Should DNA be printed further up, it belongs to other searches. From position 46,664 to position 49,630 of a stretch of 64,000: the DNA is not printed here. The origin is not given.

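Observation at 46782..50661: AT-rich ~3.9-kb two-gene cassette: membrane-anchored pentapeptide-repeat protein + 888-aa dynamin-like GTPase (candidate undescribed membrane-surveillance/defence module)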

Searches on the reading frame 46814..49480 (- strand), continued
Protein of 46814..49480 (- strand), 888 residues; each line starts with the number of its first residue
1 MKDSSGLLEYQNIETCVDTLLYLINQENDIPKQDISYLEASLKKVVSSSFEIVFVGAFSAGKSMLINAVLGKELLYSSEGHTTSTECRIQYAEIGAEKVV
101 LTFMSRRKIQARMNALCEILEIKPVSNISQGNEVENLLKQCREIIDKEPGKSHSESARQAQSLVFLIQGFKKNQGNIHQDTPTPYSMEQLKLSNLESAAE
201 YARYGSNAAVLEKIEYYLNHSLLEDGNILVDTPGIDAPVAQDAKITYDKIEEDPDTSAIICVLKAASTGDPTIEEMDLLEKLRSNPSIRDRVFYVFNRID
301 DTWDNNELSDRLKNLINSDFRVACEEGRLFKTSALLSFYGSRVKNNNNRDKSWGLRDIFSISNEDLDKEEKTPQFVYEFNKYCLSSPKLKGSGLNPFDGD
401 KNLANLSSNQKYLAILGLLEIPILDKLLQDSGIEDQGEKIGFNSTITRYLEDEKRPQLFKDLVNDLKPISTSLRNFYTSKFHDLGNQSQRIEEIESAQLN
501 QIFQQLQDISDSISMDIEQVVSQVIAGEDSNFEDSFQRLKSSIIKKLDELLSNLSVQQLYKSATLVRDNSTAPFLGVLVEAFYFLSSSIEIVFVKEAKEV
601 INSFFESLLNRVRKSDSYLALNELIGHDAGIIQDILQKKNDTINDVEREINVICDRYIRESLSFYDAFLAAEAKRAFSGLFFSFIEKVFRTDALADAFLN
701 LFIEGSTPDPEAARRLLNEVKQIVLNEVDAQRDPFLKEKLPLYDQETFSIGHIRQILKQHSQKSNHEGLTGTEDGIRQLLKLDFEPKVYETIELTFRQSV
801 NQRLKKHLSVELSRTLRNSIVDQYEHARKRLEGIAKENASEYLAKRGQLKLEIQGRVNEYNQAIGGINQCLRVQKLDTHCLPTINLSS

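Call 31: find_encoding_contigs(protein=P0121, flank=10000)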
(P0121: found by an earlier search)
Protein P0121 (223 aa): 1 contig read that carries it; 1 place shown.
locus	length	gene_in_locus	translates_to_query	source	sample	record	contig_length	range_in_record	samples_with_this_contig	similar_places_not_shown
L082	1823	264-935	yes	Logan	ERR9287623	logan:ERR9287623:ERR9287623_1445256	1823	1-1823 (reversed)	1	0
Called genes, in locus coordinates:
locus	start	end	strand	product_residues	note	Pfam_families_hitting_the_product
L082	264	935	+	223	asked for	PF00805:Pentapeptide (weak), PF13599:Pentapeptide_4, PF00805:Pentapeptide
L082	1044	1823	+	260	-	?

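Call 38: search_dna_similar(query=window:46814-49480:-, collection=phages, mode=protein, max_rows=10)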
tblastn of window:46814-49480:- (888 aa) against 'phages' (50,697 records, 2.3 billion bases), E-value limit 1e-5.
No match.

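Call 39: search_dna_similar(query=window:46814-49480:-, collection=plasmids, mode=protein, max_rows=15)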
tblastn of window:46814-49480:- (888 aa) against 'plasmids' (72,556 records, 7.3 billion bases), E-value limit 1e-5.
Records with a match: 2; places in all: 2; records where one place covers at least 80% of the query: 0.
Best place of each record, by identity: <60% 2.
By first word of the organism name: Calothrix 1; Bacillus 1.
By predicted mobility (MOB-suite, as given by PLSDB): mobilizable 1; non-mobilizable 1.
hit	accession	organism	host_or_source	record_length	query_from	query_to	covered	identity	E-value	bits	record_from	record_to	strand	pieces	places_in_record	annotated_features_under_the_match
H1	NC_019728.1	Calothrix sp. PCC 6303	-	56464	50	370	36%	25.6%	2e-10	72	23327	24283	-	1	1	dynamin family protein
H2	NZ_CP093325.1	Bacillus sp. N5-665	whole organism,peat soil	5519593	43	345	34%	24.5%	4e-7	62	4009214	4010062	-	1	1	none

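Call 50: search_protein_representatives(protein=window:46814-49480:-)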
Query: 888 residues. Proteins with E-value up to 0.001 (for the whole library): 903; up to 1e-10: 134; up to 1e-30: 39. The best 150 are listed.
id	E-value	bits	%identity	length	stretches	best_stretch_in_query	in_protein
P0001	0.0e+00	1945.9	100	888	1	1-888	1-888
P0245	3.7e-181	620.9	44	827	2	9-665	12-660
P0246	7.0e-178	610.1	42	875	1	10-878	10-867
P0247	1.1e-149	516.8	39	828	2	13-666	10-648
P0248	1.7e-136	473.2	39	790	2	28-666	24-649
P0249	3.3e-135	468.9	39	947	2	15-666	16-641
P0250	1.5e-132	460.2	47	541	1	32-557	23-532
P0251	3.7e-131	455.5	41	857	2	64-666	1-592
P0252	5.0e-123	428.6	38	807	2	9-671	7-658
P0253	1.2e-120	420.7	36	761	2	13-665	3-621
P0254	2.3e-119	416.5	45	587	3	316-666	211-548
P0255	5.3e-119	415.3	37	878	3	10-529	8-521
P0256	4.9e-103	362.5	37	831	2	6-669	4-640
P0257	1.9e-97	344.0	37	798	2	11-669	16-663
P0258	7.9e-97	342.0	39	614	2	187-665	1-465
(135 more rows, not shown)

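Call 52: find_encoding_contigs(protein=P0246, flank=8000)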
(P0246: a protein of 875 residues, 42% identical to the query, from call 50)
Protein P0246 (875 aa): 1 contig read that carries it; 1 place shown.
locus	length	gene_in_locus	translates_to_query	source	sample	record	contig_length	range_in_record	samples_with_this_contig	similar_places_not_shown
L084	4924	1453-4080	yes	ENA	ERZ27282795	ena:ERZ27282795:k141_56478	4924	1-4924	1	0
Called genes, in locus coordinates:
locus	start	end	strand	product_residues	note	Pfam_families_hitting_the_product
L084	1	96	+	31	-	?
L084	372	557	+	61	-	-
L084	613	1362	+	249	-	-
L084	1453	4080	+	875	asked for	PF00350:Dynamin_N, PF01926:MMR_HSR1 (faint)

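Call 55: find_encoding_contigs(protein=P0255, flank=6000, max_places=3)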
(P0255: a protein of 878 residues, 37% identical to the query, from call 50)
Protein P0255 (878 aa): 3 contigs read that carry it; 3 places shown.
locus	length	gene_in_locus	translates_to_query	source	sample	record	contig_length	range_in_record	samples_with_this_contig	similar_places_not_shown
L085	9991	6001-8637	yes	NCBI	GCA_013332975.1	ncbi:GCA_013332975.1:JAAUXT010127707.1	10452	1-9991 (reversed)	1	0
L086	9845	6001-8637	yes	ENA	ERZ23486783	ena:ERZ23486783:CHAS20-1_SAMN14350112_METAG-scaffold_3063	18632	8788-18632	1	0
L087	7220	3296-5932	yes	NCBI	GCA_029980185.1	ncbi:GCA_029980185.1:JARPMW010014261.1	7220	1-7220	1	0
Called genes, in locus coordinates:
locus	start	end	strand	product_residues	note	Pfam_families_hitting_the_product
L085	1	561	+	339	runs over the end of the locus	?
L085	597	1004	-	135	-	PF13650:Asp_protease_2, PF13975:gag-asp_proteas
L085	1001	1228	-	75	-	-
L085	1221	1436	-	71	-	-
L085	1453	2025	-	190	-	-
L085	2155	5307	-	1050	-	PF12965:DUF3854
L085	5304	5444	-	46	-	-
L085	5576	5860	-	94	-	-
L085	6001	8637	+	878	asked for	PF00350:Dynamin_N, PF01926:MMR_HSR1 (faint)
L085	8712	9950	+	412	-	-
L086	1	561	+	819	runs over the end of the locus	PF13154:DUF3991, PF01751:Toprim, PF13155:Toprim_2, PF13362:Toprim_3 (weak), PF13662:Toprim_4 (weak)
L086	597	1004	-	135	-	PF13650:Asp_protease_2, PF13975:gag-asp_proteas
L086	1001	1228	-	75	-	-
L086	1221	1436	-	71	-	-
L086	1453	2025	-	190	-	-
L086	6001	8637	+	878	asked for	PF00350:Dynamin_N, PF01926:MMR_HSR1 (faint)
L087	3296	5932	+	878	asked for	PF00350:Dynamin_N, PF01926:MMR_HSR1 (faint)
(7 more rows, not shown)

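Call 56: find_encoding_contigs(protein=P0251, flank=6000, max_places=3)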
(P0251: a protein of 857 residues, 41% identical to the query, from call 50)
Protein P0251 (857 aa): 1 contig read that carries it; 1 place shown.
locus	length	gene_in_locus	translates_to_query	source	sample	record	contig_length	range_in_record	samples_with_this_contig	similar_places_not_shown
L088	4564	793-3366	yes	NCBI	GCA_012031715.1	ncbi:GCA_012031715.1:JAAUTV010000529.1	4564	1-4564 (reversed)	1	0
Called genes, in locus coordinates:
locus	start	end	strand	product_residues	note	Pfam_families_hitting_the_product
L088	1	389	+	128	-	PF00589:Phage_integrase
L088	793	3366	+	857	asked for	PF00350:Dynamin_N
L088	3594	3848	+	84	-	PF01844:HNH, PF14279:HNH_5, PF13395:HNH_4 (weak)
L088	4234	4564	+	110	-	PF13614:AAA_31, PF01656:CbiA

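Call 57: find_encoding_contigs(protein=P0256, flank=6000, max_places=3)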
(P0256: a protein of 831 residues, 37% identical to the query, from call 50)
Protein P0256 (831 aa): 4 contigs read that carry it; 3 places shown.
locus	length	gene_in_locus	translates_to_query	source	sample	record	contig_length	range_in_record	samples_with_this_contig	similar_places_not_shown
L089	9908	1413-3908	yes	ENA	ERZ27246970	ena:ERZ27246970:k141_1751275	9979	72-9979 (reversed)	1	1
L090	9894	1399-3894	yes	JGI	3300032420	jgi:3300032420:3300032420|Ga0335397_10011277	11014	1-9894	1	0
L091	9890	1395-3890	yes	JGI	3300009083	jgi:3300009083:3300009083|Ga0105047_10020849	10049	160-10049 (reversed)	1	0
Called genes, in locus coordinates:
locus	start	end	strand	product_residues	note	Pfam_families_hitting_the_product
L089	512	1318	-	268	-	-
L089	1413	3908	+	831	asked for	PF00350:Dynamin_N, PF01926:MMR_HSR1 (faint)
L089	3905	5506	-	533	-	-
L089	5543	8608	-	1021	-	PF13809:Tubulin_2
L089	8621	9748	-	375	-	-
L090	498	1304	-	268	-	-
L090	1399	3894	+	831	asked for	PF00350:Dynamin_N, PF01926:MMR_HSR1 (faint)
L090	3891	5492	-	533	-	-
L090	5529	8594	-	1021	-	PF13809:Tubulin_2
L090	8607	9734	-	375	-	-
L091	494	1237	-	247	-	-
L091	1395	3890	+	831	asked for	PF00350:Dynamin_N, PF01926:MMR_HSR1 (faint)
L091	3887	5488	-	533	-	-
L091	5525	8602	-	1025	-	PF13809:Tubulin_2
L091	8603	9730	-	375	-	-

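Call 64: find_related_loci(query=A6, collection=viral_contigs, flank=6000)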
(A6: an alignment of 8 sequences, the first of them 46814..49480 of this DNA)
Query A6 (888 aa) in viral_contigs; peptide patterns used: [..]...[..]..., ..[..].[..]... (x = any residue, [..] = any of these).
13 stretches matched a pattern, but none encodes a relative of the query by tblastn (E <= 1e-3).

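Call 65: find_encoding_contigs(protein=P0249, flank=5000, max_places=2)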
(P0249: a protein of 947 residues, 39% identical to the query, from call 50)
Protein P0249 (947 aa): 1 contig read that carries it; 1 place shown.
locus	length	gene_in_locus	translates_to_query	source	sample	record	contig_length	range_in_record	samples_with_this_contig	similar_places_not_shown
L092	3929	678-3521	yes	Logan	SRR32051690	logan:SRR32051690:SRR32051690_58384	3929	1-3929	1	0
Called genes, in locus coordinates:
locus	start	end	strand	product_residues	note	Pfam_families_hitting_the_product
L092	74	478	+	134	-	-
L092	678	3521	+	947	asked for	PF00350:Dynamin_N, PF00575:S1 (faint)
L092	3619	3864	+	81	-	PF01844:HNH, PF14279:HNH_5, PF13395:HNH_4 (weak)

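Call 66: find_encoding_contigs(protein=P0252, flank=5000, max_places=2)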
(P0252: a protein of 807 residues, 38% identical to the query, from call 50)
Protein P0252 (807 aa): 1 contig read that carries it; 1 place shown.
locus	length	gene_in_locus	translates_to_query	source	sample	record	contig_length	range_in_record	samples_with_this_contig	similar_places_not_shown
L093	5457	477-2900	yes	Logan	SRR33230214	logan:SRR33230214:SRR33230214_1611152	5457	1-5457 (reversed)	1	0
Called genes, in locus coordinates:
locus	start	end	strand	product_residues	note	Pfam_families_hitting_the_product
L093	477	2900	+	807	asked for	PF00350:Dynamin_N, PF01926:MMR_HSR1 (faint)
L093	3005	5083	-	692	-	PF03924:CHASE, PF00512:HisKA (faint), PF02518:HATPase_c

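Call 68: find_homologous_proteins(query=A7, max_evalue=1e-20)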
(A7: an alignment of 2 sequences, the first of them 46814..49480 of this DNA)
Query A7 (2 sequences) (888 aa, profile of the alignment): 1368 proteins with E <= 1e-20 among 8000 candidates; the best 120 are listed.
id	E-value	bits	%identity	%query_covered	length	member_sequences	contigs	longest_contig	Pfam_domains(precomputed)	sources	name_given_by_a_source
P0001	0.0e+0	1750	100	100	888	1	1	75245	PF01926.30,PF00350.30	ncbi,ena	-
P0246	0.0e+0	1717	40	98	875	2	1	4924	PF01926.30,PF00350.30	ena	-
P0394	0.0e+0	1316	39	100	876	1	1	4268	PF01926.30,PF00350.30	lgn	-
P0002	1.5e-291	988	49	75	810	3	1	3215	PF01926.30,PF00350.30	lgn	-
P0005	9.2e-291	985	48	74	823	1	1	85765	PF01926.30,PF00350.30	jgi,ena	-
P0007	1.8e-290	984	48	74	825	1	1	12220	PF01926.30,PF00350.30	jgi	-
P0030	4.0e-290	983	47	74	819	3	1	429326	PF01926.30,PF00350.30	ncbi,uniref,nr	ncbi:dynamin-like GTPase family protein [Microcoleus sp. FACHB-672]|uniref:dynamin-like GTPase famil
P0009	7.2e-290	982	47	74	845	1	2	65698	PF01926.30,PF00350.30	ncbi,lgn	-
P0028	1.1e-289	982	41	99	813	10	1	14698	PF01926.30,PF00350.30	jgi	jgi:replication fork clamp-binding protein CrfC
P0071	1.5e-289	981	40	99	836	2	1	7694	PF01926.30,PF00350.30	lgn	-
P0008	2.7e-289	981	47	75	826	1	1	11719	PF01926.30,PF00350.30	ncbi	-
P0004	3.1e-289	980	47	74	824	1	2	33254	PF01926.30,PF00350.30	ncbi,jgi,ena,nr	ncbi:MAG: dynamin-like GTPase family protein [Chroococcidiopsidaceae cyanobacterium CP_BM_ER_R8_30]|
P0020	5.5e-289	979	47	74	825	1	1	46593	PF01926.30,PF00350.30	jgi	-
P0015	1.7e-288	978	48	74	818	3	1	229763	PF01926.30,PF00350.30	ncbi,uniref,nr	ncbi:dynamin-like GTPase family protein [Anabaena sp. UHCC 0399]|uniref:dynamin-like GTPase family p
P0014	5.1e-288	976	48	74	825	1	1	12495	PF01926.30,PF00350.30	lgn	-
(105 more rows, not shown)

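Call 69: find_encoding_contigs(protein=P0394, flank=6000, max_places=3)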
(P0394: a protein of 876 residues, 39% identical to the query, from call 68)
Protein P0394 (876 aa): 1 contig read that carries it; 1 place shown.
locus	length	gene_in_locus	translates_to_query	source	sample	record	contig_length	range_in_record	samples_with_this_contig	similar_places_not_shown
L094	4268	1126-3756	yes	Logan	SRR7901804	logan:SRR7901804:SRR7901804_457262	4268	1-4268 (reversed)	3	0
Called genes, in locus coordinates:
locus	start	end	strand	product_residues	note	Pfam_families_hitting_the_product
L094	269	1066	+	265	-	-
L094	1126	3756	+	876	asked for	PF00350:Dynamin_N, PF01926:MMR_HSR1 (faint)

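Call 76: search_protein_families(library=padloc, proteins=[L084:559-1359:+, L094:269-1063:+, P0246, P0394, L085:8712-9947:+], max_evalue=0.01)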
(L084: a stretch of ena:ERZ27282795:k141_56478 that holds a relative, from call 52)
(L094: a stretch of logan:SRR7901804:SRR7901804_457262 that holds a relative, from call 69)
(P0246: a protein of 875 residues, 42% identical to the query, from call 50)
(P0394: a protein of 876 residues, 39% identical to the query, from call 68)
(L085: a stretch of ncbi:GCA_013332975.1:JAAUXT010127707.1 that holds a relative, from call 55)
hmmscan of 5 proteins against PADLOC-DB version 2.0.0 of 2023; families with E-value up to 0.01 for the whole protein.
L084:559-1359:+ (267 aa): 0 families

L094:269-1063:+ (265 aa): 0 families

P0246 (875 aa): 3 families
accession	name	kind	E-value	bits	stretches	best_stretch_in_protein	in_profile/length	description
PDLC03839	LeoA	-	3e-08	31.2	1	31-71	38-79/559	-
PDLC03841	LeoBC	-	5.8e-06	23.7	1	45-245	73-135/601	-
PDLC03840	LeoA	-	0.0088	13.1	1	33-73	37-77/577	-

P0394 (876 aa): 3 families
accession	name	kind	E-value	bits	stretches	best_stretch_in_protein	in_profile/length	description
PDLC03841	LeoBC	-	1.9e-09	35.2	1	42-321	70-178/601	-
PDLC03839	LeoA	-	8.1e-07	26.5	1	31-83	38-94/559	-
PDLC03840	LeoA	-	0.0097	12.9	0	33-73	37-77/577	-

L085:8712-9947:+ (412 aa): 0 families
